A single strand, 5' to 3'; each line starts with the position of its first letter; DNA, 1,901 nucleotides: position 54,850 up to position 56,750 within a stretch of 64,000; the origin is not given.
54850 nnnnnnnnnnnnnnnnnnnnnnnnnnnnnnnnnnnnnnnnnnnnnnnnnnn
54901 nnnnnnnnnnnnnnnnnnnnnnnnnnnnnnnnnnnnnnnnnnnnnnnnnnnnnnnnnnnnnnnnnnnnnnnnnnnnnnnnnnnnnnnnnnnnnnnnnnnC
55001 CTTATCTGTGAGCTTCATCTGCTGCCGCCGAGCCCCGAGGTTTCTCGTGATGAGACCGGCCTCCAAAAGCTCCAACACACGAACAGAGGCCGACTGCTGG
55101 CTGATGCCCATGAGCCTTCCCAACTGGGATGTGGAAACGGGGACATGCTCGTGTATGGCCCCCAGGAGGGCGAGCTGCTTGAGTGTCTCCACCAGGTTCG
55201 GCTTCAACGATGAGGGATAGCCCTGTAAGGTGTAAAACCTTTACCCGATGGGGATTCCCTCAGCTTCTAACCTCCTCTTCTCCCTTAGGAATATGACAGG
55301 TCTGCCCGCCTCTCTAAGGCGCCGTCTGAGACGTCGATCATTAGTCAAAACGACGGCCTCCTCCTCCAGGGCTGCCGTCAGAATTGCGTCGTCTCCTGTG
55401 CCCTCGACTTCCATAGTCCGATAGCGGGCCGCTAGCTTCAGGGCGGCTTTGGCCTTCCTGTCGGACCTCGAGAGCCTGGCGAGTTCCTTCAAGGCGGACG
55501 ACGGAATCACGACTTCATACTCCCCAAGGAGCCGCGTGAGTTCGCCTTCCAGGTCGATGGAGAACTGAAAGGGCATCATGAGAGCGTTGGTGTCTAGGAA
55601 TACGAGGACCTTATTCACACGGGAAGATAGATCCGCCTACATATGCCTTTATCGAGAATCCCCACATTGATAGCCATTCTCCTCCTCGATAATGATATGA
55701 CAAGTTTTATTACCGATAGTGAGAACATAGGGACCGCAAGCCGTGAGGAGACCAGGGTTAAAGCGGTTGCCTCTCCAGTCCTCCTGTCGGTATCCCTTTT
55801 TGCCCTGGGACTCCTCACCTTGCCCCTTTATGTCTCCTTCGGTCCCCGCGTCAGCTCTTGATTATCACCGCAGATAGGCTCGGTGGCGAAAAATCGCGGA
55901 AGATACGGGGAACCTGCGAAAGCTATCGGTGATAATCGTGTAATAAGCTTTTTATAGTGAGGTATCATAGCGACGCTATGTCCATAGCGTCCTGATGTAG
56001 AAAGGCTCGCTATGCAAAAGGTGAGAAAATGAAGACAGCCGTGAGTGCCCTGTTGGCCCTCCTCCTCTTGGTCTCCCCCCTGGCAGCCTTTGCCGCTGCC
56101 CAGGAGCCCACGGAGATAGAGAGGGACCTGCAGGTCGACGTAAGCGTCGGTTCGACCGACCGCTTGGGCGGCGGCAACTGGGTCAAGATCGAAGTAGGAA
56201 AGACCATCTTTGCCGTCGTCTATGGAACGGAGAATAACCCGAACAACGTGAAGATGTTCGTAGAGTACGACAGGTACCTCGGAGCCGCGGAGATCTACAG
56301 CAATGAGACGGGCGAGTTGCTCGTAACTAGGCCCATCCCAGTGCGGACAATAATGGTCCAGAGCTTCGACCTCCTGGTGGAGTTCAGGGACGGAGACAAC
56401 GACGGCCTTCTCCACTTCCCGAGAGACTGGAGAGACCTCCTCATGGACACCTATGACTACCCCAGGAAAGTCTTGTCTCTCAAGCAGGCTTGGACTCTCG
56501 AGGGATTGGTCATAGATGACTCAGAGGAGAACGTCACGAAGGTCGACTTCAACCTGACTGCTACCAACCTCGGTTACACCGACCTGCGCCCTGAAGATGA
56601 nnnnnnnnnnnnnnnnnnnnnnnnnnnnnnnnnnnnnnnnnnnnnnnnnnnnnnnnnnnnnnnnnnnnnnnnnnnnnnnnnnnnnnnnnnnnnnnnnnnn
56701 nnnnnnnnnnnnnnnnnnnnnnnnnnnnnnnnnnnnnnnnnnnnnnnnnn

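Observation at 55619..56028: AT-rich 410-bp control region upstream of surface paralog 3 packed with symmetric elements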

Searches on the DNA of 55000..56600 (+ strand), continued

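Call 72: search_with_rna_model(model_id=R1, sources=[L073], max_evalue=10, filters=off)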
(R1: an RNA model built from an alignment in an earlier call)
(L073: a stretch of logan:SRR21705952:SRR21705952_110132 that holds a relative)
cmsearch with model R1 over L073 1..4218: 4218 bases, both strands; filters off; matches with E-value up to 10: 16.
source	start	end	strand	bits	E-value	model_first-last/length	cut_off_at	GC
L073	3221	3267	+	12.8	0.025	25-71/101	no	0.68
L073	2206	2267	+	7.1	1.1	1-101/101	no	0.71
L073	3421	3502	-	6.7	1.5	1-101/101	no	0.7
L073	3349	3389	+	6.3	1.9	1-101/101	no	0.71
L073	576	632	-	6.2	2.1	1-101/101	no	0.74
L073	74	150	+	5.9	2.5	1-101/101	no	0.7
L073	2659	2746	+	5.8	2.6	1-101/101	no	0.67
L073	4032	4100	+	5.5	3.2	1-101/101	no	0.72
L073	3104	3126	+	5.5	3.2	1-101/101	no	0.57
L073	584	640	+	5.2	3.9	1-101/101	no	0.75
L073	186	255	-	4.5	6.5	1-101/101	no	0.64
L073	491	557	+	4.3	7.1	1-101/101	no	0.64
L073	2489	2571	+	4.1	7.9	1-101/101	no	0.63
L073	2297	2331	-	3.9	9.1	1-101/101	no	0.74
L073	2652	2737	-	3.9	9.3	1-101/101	no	0.7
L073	194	233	+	3.8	9.7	1-101/101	no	0.62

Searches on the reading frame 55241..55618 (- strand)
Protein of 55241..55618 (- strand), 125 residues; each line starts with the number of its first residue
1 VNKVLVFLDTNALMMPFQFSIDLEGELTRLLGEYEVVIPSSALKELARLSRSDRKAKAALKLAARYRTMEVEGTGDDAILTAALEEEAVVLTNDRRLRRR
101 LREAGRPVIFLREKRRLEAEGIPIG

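Call 11: search_protein_families(library=pfam, proteins=[window:55241-55618:-], max_evalue=0.01)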
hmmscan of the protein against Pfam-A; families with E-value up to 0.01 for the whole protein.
window:55241-55618:- (125 aa): 6 families
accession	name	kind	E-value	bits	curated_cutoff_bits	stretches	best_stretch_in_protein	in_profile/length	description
PF18477.7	PIN_9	-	3.2e-28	98.7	26.3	1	6-114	1-116/116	PIN like domain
PF01850.27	PIN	-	2.3e-05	25.4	23.6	0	53-99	74-116/120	PIN domain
PF13638.12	PIN_4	-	5.4e-05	23.9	21.9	1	8-64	3-52/132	PIN domain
PF04900.18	Fcf1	-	0.00066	20.4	21.4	1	30-114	3-93/99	Fcf1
PF18478.7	PIN_10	-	0.0014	19.1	26.2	1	65-105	30-76/84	PIN like domain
PF01927.22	Mut7-C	-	0.009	16.6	23.3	0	73-114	28-67/146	Mut7-C RNAse domain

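Call 17: find_related_loci(query=window:55241-55618:-, collection=genome_contigs, flank=4000)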
Query window:55241-55618:- (125 aa) in genome_contigs; peptide patterns used: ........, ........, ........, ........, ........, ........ (x = any residue, [..] = any of these).
599 stretches matched a pattern (row limit reached: there are more); 44 encode a relative of the query (tblastn E <= 1e-3); 44 distinct loci.
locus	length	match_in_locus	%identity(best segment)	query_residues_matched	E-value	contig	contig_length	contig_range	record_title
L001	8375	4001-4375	65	1-125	6e-49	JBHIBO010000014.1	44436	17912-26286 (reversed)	MAG: Thermoplasmata archaeon isolate K_1_bin.30 NODE_101_length_44436_cov_29.827809, whole genome shotgun sequence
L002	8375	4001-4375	60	1-125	1e-42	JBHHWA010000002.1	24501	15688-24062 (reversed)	MAG: Thermoplasmata archaeon isolate S.3.sp3_bin.18 NODE_194_length_24501_cov_6.262701, whole genome shotgun sequence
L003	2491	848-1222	62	1-125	5e-39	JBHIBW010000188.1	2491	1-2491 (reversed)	MAG: Thermoplasmata archaeon isolate FS_3_bin.22 NODE_15587_length_2491_cov_6.374384, whole genome shotgun sequence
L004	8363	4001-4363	61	5-125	1e-38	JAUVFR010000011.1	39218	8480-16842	MAG: Methanobacteriota archaeon isolate CSMAG_355 CSMAG_355_k127_4945367_length_39218_cov_15.1544, whole genome shotgun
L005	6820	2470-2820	54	6-122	9e-37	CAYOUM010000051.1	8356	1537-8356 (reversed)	MAG TPA_asm: uncultured Methanomassiliicoccales archaeon isolate binchicken_co260_609 genome assembly, contig: NODE_1306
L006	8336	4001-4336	52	4-115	3e-35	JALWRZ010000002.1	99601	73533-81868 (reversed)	MAG: DHVE2 group archaeon isolate M2_metabat2_scaf2bin.040 M2_NODE_111_length_99601_cov_6.936798, whole genome shotgun s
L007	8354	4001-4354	48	5-122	8e-33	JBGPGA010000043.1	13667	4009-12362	MAG: Thermoplasmata archaeon isolate OBJ_0618_7090110_53 k141_6892862_length_13667_cov_9.0000, whole genome shotgun sequ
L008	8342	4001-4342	52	1-121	3e-32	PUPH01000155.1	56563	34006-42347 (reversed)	MAG: Thermoplasmata archaeon isolate B1Sed10_107R1 B1-Sed10-C273, whole genome shotgun sequence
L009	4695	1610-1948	57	6-120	5e-30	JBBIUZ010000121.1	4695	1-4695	MAG: Methanobacteriota archaeon isolate FAS170219_bin_65 NODE_18039_length_4695_cov_3.470690, whole genome shotgun seque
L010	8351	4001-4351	46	6-122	5e-30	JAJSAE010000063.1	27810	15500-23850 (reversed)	MAG: archaeon isolate Dive96_bin4.290 k141_2944847, whole genome shotgun sequence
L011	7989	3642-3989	47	6-121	3e-30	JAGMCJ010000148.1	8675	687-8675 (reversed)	MAG: Thermoplasmata archaeon isolate RS_17_1 ZL495.bin.1.fa_148, whole genome shotgun sequence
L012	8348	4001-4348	46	6-121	6e-30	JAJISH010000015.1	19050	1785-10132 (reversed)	MAG: Thermoplasmatota archaeon isolate bin211 bin211_SWQ.59.16-18_bin.28.orig_15, whole genome shotgun sequence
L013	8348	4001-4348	46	6-121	6e-30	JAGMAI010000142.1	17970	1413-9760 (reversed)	MAG: Thermoplasmata archaeon isolate RS_14_3 ZL355.bin.3.fa_142, whole genome shotgun sequence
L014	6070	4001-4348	47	6-121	9e-30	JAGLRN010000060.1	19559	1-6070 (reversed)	MAG: Thermoplasmata archaeon isolate RS_9_17 ROV157_9.bin.17.fa_60, whole genome shotgun sequence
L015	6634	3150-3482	50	6-121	7e-30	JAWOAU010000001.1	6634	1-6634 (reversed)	MAG: Thermoplasmata archaeon isolate BLK2-2.bin.13 k191_1587185, whole genome shotgun sequence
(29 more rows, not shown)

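Call 91: search_protein_families(library=pfam, proteins=[L007:1980-2336:-, L007:1411-1941:-, L007:2502-3902:-], max_evalue=0.01)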
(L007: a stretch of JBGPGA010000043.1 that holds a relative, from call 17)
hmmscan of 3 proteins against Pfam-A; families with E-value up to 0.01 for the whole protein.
L007:1980-2336:- (118 aa): 3 families
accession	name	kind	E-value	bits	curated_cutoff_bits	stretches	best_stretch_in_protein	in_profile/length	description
PF03551.20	PadR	-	1.5e-24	86.2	27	1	21-97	1-74/75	Transcriptional regulator PadR-like family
PF13601.12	HTH_34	-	0.002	18.7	27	1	18-102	2-75/80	Winged helix DNA-binding domain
PF02334.22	RTP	-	0.0033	18.3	26.7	1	14-72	7-66/113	Replication terminator protein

L007:1411-1941:- (176 aa): 1 family
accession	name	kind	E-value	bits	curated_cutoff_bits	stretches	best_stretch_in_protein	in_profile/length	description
PF22564.2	HAAS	-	2e-05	25.3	27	1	9-47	18-55/55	HAAS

L007:2502-3902:- (466 aa): 0 families

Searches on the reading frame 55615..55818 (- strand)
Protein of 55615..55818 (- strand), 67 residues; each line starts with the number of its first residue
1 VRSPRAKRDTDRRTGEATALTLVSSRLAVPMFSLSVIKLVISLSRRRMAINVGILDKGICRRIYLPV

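Call 11: search_protein_families(library=pfam, proteins=[window:55615-55818:-], max_evalue=0.01)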
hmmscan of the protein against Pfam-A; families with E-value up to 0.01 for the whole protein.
window:55615-55818:- (67 aa): 0 families
